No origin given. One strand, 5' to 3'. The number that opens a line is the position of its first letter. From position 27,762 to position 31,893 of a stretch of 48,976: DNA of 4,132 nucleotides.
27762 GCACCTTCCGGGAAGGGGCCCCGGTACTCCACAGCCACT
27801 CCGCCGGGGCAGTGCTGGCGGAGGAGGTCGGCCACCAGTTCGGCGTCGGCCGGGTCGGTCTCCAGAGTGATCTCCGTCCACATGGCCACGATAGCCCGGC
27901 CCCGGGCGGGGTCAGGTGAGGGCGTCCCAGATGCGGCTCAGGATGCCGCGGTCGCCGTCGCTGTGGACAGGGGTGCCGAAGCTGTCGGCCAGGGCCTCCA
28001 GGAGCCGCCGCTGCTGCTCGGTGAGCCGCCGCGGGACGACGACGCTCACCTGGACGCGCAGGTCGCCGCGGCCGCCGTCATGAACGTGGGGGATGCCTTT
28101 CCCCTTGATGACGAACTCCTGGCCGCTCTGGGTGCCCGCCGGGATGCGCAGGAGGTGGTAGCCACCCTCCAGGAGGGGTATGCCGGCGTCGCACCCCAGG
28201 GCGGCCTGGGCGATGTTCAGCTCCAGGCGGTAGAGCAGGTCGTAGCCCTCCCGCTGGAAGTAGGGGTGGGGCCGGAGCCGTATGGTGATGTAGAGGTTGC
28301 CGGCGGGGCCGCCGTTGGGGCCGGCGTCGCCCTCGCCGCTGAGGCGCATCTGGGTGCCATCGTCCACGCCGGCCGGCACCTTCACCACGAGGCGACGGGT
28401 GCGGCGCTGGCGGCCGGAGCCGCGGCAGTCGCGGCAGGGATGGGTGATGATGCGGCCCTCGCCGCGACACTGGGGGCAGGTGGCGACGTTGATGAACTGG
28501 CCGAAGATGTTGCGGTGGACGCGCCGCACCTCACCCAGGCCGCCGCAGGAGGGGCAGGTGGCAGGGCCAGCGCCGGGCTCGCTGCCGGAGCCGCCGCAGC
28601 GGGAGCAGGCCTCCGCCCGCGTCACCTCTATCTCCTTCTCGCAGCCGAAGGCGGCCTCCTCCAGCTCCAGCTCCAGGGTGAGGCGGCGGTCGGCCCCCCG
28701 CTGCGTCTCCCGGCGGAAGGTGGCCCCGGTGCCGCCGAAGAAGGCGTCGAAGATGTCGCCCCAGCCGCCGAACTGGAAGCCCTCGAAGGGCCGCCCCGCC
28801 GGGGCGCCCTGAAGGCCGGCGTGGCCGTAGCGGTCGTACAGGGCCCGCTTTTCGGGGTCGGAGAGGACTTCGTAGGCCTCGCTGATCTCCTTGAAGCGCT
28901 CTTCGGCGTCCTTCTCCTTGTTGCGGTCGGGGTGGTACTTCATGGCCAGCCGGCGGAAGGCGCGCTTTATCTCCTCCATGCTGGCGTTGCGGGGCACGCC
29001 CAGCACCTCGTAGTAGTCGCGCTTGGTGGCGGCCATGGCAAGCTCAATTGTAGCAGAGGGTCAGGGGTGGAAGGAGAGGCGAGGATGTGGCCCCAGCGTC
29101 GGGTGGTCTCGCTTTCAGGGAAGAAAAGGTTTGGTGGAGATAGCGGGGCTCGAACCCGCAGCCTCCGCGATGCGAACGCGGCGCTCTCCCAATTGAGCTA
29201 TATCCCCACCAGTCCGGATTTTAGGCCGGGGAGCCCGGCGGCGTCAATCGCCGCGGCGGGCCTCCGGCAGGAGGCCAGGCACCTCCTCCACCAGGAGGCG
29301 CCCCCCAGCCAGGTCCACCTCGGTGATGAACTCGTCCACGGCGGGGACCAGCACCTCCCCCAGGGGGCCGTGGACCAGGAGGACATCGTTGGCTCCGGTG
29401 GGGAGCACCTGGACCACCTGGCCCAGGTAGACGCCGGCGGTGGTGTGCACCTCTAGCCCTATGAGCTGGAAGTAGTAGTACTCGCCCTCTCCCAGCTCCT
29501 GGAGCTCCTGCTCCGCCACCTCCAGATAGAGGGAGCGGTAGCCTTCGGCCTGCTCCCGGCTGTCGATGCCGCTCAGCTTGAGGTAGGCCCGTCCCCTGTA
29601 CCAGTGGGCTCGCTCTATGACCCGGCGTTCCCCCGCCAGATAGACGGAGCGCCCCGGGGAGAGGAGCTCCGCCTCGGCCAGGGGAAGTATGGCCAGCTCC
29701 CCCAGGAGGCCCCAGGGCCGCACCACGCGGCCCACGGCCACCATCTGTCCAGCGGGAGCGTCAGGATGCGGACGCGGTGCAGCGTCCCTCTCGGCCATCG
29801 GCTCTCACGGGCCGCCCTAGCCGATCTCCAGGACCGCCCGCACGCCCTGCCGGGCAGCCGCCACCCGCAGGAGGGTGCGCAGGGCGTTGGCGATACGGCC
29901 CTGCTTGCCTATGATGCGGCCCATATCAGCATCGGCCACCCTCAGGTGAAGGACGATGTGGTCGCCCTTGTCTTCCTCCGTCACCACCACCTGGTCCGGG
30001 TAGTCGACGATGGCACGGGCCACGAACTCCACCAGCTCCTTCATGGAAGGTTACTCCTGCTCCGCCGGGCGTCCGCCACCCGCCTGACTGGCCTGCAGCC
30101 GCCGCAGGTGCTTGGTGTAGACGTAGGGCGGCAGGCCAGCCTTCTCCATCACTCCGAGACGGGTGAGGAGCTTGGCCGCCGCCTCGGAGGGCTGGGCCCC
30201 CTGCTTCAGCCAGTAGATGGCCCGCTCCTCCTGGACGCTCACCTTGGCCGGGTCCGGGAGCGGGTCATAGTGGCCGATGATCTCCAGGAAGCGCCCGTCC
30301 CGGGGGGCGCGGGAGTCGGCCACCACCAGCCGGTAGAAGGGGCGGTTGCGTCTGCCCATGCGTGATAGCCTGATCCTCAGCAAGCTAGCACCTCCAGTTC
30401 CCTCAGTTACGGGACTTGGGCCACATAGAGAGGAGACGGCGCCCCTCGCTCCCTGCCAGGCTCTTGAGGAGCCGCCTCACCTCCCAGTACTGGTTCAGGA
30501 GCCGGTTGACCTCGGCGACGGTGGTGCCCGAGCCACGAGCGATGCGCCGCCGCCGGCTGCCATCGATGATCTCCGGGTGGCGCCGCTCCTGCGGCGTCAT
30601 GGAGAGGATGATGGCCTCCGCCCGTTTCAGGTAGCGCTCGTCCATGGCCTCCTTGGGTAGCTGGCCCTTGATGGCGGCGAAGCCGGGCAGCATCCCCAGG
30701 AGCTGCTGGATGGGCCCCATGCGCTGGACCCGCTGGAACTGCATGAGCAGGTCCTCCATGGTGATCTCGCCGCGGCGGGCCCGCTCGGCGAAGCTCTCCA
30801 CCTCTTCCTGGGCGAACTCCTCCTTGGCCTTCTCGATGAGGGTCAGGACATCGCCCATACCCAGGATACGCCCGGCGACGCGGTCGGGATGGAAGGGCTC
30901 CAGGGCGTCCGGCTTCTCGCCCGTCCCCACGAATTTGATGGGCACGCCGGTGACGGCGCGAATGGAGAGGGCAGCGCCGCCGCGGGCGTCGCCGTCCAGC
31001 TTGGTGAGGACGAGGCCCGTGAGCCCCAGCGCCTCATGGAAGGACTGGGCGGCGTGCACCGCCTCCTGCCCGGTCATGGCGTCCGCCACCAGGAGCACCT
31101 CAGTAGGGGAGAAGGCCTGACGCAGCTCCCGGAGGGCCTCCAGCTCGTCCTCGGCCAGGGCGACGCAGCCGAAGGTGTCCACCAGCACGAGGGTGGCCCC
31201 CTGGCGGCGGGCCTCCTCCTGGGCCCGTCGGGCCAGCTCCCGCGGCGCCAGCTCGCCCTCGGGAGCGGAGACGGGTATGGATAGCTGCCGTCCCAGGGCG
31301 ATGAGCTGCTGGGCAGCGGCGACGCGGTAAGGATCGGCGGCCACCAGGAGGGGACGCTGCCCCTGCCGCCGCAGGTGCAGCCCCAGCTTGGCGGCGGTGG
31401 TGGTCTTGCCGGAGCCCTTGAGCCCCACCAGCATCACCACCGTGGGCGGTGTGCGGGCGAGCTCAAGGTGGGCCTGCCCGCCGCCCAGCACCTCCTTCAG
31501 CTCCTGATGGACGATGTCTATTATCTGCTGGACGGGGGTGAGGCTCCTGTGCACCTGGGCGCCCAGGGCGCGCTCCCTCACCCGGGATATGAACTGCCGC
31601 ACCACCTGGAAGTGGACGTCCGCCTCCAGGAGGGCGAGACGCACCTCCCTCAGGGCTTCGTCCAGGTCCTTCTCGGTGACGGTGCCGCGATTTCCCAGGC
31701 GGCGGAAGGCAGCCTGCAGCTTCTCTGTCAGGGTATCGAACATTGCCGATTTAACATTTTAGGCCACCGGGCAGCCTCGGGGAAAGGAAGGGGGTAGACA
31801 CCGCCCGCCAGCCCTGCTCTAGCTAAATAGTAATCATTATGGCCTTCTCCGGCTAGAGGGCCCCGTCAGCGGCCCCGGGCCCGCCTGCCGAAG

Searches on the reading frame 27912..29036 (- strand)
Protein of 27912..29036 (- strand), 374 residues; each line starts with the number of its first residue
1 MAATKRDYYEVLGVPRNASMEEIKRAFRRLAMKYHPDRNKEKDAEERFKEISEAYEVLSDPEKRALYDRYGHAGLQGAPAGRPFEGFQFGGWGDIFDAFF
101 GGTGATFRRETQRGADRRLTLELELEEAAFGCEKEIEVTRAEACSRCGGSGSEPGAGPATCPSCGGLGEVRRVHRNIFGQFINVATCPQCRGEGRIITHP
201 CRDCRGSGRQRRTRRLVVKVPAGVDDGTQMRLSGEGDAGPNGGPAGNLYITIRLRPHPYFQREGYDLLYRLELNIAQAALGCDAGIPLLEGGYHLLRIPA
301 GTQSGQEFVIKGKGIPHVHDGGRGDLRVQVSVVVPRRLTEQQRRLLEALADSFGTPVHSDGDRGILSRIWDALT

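Call 77: search_protein_families(library=pfam, proteins=[window:27912-29036:-], max_evalue=0.00001)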
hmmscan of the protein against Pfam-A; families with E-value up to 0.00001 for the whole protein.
window:27912-29036:- (374 aa): 3 families
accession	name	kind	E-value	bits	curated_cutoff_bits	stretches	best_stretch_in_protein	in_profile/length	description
PF01556.23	DnaJ_C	-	2.7e-48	164.3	26.6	1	119-335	3-152/152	DnaJ C terminal domain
PF00226.36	DnaJ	-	3.9e-30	104.2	27.8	1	7-68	1-63/63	DnaJ domain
PF00684.25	DnaJ_CXXCXGXG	-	1.8e-16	60.6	32.7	1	144-208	1-65/65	DnaJ central domain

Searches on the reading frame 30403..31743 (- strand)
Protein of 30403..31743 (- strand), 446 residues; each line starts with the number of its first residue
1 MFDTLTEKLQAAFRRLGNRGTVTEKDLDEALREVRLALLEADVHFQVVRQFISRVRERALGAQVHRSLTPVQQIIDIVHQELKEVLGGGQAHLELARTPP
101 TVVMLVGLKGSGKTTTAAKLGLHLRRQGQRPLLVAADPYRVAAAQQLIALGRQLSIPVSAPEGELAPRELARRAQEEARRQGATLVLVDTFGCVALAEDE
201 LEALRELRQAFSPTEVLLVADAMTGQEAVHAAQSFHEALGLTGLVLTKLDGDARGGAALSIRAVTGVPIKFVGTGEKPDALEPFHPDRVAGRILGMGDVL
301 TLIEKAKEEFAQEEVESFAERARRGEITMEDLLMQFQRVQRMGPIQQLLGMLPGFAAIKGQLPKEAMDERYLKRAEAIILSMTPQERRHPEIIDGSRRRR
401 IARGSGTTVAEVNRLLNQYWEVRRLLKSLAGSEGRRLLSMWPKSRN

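Call 77: search_protein_families(library=pfam, proteins=[window:30403-31743:-], max_evalue=0.00001)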
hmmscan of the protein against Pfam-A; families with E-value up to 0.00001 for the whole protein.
window:30403-31743:- (446 aa): 4 families
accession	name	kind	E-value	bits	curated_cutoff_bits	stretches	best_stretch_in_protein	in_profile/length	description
PF00448.28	SRP54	-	3.3e-62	210.1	22.7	1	100-295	1-196/196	SRP54-type protein, GTPase domain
PF02978.25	SRP_SPB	-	6.9e-32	110.1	27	1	327-424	2-89/91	Signal peptide binding domain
PF02881.24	SRP54_N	-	7.6e-22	77.8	22.4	1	5-82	1-75/75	SRP54-type protein, helical bundle domain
PF13401.12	AAA_22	-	1.1e-06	29.4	27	1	100-217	5-119/130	AAA domain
